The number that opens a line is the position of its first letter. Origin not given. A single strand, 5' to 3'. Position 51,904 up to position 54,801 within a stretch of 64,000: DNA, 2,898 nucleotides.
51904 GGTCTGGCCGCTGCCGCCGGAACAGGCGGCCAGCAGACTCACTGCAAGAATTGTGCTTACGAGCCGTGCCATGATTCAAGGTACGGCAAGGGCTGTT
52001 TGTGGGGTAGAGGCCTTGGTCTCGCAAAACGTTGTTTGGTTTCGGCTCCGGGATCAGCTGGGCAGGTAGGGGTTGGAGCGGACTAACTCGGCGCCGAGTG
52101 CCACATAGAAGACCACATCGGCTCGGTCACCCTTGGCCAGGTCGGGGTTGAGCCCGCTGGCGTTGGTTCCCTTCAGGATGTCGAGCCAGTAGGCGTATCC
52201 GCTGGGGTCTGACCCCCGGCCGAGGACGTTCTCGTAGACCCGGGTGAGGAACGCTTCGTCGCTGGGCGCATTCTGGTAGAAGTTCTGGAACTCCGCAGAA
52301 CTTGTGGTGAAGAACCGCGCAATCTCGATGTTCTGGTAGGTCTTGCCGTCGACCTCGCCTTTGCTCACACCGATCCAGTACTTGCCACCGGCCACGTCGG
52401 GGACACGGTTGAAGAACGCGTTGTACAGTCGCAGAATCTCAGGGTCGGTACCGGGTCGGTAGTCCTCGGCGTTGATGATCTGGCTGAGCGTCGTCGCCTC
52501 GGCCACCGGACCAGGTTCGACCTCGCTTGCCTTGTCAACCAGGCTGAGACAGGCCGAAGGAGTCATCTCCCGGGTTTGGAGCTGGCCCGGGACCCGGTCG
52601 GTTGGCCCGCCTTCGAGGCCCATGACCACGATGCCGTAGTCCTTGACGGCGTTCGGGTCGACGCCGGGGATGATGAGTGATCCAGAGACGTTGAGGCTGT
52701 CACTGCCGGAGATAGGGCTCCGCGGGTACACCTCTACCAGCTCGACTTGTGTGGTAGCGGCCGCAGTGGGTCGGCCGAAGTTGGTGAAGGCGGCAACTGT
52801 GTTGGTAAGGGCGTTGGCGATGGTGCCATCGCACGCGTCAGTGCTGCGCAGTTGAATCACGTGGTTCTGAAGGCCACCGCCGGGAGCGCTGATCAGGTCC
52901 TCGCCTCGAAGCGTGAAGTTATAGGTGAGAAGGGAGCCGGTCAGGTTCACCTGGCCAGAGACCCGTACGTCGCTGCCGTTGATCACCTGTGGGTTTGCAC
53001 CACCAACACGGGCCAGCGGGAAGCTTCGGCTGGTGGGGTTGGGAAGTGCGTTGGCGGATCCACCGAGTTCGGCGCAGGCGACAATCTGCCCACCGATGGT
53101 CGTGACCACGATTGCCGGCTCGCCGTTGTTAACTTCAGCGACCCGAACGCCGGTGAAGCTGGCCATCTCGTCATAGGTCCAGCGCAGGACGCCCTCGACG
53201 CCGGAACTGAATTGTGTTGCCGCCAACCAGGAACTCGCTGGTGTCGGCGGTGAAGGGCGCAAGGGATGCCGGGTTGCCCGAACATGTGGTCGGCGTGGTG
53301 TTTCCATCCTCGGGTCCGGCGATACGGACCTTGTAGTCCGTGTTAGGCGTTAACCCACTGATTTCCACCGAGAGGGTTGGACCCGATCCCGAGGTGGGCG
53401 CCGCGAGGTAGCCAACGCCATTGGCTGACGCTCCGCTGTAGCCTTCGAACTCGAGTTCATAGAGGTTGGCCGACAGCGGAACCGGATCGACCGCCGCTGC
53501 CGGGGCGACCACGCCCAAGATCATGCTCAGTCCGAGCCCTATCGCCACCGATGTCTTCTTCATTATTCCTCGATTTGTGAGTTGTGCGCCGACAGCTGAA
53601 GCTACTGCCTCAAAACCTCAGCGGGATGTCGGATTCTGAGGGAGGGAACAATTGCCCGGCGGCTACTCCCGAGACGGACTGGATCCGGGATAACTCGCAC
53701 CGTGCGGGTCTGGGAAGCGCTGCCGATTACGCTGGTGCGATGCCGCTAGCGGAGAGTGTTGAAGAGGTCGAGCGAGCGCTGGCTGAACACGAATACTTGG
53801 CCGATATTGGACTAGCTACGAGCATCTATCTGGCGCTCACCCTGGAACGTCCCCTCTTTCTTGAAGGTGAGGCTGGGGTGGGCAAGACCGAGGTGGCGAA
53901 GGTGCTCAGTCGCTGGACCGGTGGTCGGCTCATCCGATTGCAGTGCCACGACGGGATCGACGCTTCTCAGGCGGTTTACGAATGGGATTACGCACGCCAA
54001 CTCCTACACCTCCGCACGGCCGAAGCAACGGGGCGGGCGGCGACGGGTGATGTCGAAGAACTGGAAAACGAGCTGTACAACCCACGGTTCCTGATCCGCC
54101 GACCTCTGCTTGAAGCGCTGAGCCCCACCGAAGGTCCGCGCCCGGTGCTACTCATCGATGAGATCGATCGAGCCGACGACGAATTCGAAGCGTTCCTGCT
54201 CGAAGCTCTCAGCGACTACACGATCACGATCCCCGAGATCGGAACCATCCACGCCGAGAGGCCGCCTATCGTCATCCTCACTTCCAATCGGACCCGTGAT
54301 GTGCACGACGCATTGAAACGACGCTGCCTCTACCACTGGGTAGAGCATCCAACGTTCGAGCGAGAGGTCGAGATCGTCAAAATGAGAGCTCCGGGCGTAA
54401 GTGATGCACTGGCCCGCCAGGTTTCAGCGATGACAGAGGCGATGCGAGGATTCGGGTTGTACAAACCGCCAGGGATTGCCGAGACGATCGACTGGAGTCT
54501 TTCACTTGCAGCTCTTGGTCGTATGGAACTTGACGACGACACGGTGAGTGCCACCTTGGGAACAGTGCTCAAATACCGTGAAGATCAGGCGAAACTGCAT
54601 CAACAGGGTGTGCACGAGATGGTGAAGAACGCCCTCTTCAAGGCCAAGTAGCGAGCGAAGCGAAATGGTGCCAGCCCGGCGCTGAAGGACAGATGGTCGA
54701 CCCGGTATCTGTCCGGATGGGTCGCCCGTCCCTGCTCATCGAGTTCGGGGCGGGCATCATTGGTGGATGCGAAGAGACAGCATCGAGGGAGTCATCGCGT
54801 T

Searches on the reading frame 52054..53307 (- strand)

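Call 47: search_protein_families(library=pfam, proteins=[window:52054-53307:-], max_evalue=0.001)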
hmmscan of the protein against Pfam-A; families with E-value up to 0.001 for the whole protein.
window:52054-53307:- (417 aa): 1 family
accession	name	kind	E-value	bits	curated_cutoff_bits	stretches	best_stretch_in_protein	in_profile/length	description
PF13946.11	DUF4214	-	2.5e-16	59.9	23.2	1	335-380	5-50/72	Domain of unknown function (DUF4214)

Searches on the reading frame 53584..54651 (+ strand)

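Call 47: search_protein_families(library=pfam, proteins=[window:53584-54651:+], max_evalue=0.001)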
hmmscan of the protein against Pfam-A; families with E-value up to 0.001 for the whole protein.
window:53584-54651:+ (355 aa): 6 families
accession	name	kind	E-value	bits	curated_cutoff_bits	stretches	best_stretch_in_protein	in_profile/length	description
PF07728.20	AAA_5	-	4.7e-12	46.5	22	1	90-248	1-139/139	AAA domain (dynein-related subfamily)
PF00004.35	AAA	-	1.9e-07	32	21.2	1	92-248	2-123/131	ATPase family associated with various cellular activities (AAA)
PF13191.12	AAA_16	-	1.4e-06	29.3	32.6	1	89-210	25-156/167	AAA ATPase domain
PF07726.17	AAA_3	-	2.8e-06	27.7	27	0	187-235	64-111/131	ATPase family associated with various cellular activities (AAA)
PF13401.12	AAA_22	-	9.4e-06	26.4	27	1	89-209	6-108/130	AAA domain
PF05496.18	RuvB_N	-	0.00099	19.3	27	0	185-216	84-115/159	Holliday junction DNA helicase RuvB P-loop domain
